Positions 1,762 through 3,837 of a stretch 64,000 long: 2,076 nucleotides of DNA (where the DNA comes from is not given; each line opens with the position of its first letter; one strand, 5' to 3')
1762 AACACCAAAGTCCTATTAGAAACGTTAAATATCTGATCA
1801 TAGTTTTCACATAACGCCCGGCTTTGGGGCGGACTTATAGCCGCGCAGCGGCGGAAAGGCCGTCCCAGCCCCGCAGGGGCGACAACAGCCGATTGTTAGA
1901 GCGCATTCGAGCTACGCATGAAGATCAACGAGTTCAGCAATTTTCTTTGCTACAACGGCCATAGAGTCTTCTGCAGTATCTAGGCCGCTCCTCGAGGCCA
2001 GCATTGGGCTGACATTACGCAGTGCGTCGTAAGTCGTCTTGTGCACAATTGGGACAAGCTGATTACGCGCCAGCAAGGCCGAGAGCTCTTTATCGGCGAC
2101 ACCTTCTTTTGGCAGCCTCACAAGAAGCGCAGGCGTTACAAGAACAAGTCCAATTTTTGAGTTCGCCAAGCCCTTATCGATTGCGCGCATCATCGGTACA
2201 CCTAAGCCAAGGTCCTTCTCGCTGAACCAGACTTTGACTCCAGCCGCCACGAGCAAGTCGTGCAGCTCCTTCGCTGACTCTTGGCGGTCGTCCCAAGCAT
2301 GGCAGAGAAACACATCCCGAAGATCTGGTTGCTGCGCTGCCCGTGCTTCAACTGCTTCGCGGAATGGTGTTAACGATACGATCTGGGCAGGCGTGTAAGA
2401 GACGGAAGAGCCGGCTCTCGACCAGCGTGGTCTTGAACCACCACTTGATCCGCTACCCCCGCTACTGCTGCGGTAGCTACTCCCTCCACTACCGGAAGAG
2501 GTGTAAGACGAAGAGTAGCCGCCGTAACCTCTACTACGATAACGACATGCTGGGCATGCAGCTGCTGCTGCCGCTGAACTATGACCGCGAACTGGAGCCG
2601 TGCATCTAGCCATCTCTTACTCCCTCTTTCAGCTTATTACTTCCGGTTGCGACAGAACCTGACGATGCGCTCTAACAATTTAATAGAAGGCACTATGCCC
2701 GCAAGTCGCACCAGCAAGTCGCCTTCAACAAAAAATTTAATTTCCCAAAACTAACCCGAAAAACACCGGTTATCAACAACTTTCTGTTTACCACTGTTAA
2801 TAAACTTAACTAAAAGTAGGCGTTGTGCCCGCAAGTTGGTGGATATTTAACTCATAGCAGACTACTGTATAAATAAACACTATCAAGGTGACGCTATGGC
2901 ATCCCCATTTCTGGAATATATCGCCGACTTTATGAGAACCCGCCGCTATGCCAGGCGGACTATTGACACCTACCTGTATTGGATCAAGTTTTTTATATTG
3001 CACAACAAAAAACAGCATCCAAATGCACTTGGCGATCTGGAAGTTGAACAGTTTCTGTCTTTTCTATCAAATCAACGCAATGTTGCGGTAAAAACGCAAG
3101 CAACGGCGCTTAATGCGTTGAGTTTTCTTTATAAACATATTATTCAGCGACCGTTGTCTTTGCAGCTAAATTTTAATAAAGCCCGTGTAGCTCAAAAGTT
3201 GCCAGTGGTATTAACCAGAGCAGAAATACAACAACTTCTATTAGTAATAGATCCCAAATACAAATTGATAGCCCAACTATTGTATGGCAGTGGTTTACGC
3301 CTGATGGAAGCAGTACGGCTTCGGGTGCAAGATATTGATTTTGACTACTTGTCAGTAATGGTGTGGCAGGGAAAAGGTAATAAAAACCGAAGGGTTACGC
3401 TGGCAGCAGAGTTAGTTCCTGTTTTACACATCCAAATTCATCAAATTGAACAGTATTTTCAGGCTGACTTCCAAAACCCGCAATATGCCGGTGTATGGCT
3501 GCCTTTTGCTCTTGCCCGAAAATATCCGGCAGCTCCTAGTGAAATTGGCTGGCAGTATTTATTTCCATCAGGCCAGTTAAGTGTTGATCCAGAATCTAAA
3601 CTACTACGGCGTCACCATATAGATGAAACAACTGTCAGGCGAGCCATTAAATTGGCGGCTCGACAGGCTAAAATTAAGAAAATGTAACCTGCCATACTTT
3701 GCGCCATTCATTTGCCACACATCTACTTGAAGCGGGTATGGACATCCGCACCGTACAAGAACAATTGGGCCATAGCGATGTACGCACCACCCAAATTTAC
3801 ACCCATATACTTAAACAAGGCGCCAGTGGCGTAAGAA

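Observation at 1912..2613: attI-proximal cassette encodes a TIR-domain protein fused to a Cys-pair and a Gly/Ser/Tyr low-complexity region: candidate single-gene defence or NADase module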

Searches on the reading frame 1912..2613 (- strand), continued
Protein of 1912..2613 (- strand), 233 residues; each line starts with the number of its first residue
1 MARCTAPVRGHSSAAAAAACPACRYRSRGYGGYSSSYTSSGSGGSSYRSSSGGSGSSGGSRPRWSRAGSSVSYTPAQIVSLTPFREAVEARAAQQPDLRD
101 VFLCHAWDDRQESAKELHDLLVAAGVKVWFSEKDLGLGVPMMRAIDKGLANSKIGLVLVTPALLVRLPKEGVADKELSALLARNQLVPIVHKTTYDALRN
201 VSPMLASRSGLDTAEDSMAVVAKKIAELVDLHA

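Call 42: get_annotated_region(hit=H3, flank=5000)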
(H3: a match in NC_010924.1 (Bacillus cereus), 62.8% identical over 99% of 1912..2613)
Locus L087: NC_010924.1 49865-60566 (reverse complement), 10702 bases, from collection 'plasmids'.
description: Bacillus cereus plasmid pCER270, complete sequence
organism: Bacillus cereus (NCBI taxid 1396)
taxonomy: Bacteria; Bacillota; Bacilli; Bacillales; Bacillaceae; Bacillus; Bacillus cereus
host: -; source: -; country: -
typing (MOB-suite, as given by PLSDB): non-mobilizable; replicon rep_cluster_125,rep_cluster_1698; mating-pair formation MPF_T
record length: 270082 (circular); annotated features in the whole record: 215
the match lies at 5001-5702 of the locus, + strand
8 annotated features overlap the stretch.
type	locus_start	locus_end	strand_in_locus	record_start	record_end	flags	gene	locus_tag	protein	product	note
CDS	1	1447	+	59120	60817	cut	-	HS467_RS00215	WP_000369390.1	helix-turn-helix domain-containing protein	-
CDS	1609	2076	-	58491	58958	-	-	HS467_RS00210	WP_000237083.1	RsfA family transcriptional regulator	-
CDS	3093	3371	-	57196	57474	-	-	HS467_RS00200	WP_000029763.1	metalloregulator ArsR/SmtB family transcription factor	GO:0006355 - regulation of DNA-templated transcription [Evidence IEA]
CDS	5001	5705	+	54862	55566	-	-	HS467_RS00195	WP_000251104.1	toll/interleukin-1 receptor domain-containing protein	GO:0007165 - signal transduction [Evidence IEA]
CDS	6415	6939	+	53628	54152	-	-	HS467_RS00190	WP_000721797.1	C40 family peptidase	GO:0006508 - proteolysis [Evidence IEA]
CDS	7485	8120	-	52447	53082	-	-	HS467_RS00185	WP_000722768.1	hypothetical protein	-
CDS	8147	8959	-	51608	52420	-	-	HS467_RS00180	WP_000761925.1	papain-like cysteine protease family protein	-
CDS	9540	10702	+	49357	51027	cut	-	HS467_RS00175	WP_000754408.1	M4 family metallopeptidase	-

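Call 63: find_encoding_contigs(protein=P0001, flank=3000, max_places=3)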
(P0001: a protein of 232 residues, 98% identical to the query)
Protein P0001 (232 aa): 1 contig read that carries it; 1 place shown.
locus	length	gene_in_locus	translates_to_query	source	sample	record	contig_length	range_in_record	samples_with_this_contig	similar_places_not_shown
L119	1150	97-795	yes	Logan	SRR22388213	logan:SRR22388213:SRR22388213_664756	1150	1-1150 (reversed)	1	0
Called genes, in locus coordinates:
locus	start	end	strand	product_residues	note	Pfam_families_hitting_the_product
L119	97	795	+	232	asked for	PF13676:TIR_2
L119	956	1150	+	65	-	?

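Call 64: find_encoding_contigs(protein=P0003, flank=4000, max_places=3)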
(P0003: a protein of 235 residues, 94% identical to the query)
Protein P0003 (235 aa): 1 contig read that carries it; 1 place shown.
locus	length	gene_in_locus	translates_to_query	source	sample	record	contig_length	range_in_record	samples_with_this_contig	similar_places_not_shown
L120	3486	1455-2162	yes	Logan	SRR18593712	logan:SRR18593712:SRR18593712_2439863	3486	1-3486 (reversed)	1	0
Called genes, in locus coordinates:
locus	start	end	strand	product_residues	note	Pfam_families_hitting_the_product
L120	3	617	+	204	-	?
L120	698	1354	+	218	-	-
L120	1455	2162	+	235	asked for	PF13676:TIR_2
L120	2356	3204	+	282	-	PF03724:META, PF14302:DUF4377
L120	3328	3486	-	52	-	?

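Call 65: find_encoding_contigs(protein=P0008, flank=6000, max_places=3)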
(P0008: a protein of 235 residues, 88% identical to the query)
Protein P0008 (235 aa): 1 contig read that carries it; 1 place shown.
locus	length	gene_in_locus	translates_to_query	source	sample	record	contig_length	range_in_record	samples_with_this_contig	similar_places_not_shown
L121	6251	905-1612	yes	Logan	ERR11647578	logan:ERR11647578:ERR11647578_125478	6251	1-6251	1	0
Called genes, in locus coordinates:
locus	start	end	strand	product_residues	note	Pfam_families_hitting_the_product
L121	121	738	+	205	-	-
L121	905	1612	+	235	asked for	PF13676:TIR_2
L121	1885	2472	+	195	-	-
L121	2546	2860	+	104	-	-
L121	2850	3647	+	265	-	-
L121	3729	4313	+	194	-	-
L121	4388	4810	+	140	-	-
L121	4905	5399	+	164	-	-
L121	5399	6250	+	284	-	?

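Call 87: fold_search(model_id=the predicted structure, library=viral)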
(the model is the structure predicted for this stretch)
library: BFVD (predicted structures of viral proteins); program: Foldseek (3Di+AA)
matches with E <= 10: 507; with E <= 0.001: 1
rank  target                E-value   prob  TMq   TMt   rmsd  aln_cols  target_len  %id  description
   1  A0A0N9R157            1.2e-04  1.00  0.33  0.31   4.8       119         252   24  Toll-like receptor [Chrysochromulina ericina virus CeV-01B]
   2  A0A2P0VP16            2.1e-03  1.00  0.37  0.10   6.7       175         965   12  TIR/WD40 domain-containing protein [Tetraselmis virus 1]
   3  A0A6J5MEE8            4.1e-03  1.00  0.37  0.57   4.3       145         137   16  Nucleoside 2-deoxyribosyltransferase [uncultured Caudovirales phage]
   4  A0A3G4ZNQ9            2.5e-02  0.96  0.32  0.32   6.3       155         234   13  CD-NTase-associated protein 12/Pycsar effector protein TIR domain-containing protein [Terrestrivirus sp.]
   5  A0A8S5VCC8            3.5e-02  0.69  0.26  0.37  13.0       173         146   12  N-deoxyribosyltransferase [Siphoviridae sp. ctYkG6]
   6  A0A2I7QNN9            4.9e-02  0.63  0.27  0.32   8.7       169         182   11  (no name in the UniProt tables at hand)
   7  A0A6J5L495            5.2e-02  0.51  0.28  0.13  23.4       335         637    9  VWFA domain containing protein [uncultured Caudovirales phage]
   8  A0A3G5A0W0            6.5e-02  0.23  0.20  0.10  15.1       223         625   10  Packaging ATPase [Gaeavirus sp.]
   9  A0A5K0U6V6            7.3e-02  0.96  0.28  0.36   4.4       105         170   16  Nucleoside 2-deoxyribosyltransferase [Yasminevirus sp. GU-2018]
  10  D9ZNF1                7.3e-02  0.51  0.24  0.10  11.7       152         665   12  (no name in the UniProt tables at hand)
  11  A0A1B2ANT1            7.7e-02  0.75  0.31  0.19   6.6       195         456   11  (no name in the UniProt tables at hand)
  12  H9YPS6                8.2e-02  0.92  0.36  0.43   5.4       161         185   12  (no name in the UniProt tables at hand)
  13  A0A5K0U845            9.7e-02  0.72  0.29  0.23  15.6       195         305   14  Nucleoside 2-deoxyribosyltransferase (Fragment) [Yasminevirus sp. GU-2018]
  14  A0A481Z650            1.0e-01  0.60  0.26  0.22  11.1       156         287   15  Uncharacterized protein [Pithovirus LCPAC104]
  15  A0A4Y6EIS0            1.1e-01  0.28  0.24  0.16  12.4       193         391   12  Aminotransferase [Gordonia phage Pupper]
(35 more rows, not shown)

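Call 88: predict_structure(alignment_id=A6)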
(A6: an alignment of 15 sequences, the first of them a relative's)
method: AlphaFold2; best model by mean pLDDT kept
length: 249 residues; sequences in the alignment: 15
mean_pLDDT: 86.7   pTM: 0.62
mean pLDDT of the five models: 86.7, 83.8, 83.2, 81.9, 81.6
residues with pLDDT >= 90: 131; 70-90: 101; 50-70: 17; < 50: 0
segments of 3 or more residues with pLDDT < 50: none
pLDDT, mean of each block of 10 residues (from residue 1): 76 91 94 95 92 90 89 72 77 92 88 88 80 94 87 75 88 91 80 81 93 91 89 94 79
secondary structure, 60 per line:
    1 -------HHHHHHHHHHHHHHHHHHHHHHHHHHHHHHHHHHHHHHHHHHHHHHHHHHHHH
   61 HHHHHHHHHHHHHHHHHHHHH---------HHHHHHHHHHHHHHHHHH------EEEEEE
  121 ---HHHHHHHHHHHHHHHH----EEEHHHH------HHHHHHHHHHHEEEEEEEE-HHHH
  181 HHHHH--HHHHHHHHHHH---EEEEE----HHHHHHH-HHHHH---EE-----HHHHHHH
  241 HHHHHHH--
elements in order: H8-81 H91-108 E115-120 H124-139 E144-146 H147-150 H157-167 E168-175 H177-185 H188-198 E202-206 H211-217 H219-223 H234-247

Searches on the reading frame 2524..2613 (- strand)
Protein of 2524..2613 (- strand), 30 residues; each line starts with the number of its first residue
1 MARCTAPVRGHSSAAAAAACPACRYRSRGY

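Call 26: search_protein_families(library=pfam, proteins=[window:2524-2613:-], max_evalue=10)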
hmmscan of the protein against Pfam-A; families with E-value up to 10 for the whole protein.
seq(30 aa): 1 family
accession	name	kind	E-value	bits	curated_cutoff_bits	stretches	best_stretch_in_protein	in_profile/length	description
PF14369.11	Zn_ribbon_19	-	0.14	12.8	30.8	1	3-24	7-28/35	zinc-ribbon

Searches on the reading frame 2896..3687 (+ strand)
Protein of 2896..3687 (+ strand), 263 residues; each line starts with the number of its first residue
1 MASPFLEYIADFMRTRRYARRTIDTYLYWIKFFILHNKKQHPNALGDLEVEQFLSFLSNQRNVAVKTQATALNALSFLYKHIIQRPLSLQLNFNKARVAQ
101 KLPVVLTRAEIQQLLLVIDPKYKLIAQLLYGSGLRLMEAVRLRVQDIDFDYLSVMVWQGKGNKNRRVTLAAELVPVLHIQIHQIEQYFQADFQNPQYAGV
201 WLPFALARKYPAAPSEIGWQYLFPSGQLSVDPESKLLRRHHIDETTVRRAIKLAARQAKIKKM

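Call 3: search_protein_families(library=pfam, proteins=[window:2896-3687:+], max_evalue=0.1)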
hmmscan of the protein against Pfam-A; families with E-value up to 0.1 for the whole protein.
window:2896-3687:+ (263 aa): 3 families
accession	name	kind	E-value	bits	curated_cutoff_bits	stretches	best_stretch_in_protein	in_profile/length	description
PF13495.12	Phage_int_SAM_4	-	5.5e-26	91.2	27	1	6-87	2-83/85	Phage integrase, N-terminal SAM-like domain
PF00589.27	Phage_integrase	-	2.1e-13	50.8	27.1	1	105-261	2-124/172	Phage integrase family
PF02899.23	Phage_int_SAM_1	-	0.046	14.4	22.3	1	7-83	3-80/83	Phage integrase, N-terminal SAM-like domain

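Call 5: search_protein_families(library=ncbifam, proteins=[window:2896-3687:+], max_evalue=0.1)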
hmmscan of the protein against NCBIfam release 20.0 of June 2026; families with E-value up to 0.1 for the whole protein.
window:2896-3687:+ (263 aa): 9 families
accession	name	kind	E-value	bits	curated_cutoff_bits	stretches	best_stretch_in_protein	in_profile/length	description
TIGR02249.1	integrase_gron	subfamily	8.6e-101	337.4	265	1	5-262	1-257/315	integron integrase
NF011946.0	PRK15417.1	equivalog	3.7e-57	194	435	1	6-262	17-272/337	integron integrase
NF040815.2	recomb_XerA_Arch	equivalog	1.1e-25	90.7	220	1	11-182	5-173/263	site-specific tyrosine recombinase/integron integrase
TIGR02225.1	recomb_XerD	equivalog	6.8e-19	68.3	329.6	1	8-186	3-189/290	site-specific tyrosine recombinase XerD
TIGR02224.1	recomb_XerC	equivalog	2.2e-18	66.7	335.15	1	8-185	3-192/295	tyrosine recombinase XerC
NF001399.0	PRK00283.1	subfamily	8.5e-17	61.3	279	1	8-183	12-196/300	tyrosine recombinase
NF002331.0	PRK01287.1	subfamily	1.4e-12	47.3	371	1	13-172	37-214/365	site-specific tyrosine recombinase XerC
NF003462.0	PRK05084.1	equivalog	5.5e-06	25.3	267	1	125-178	200-252/360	tyrosine recombinase XerS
NF002685.0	PRK02436.1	equivalog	0.00013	21.9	178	1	7-186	3-176/245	site-specific tyrosine recombinase XerD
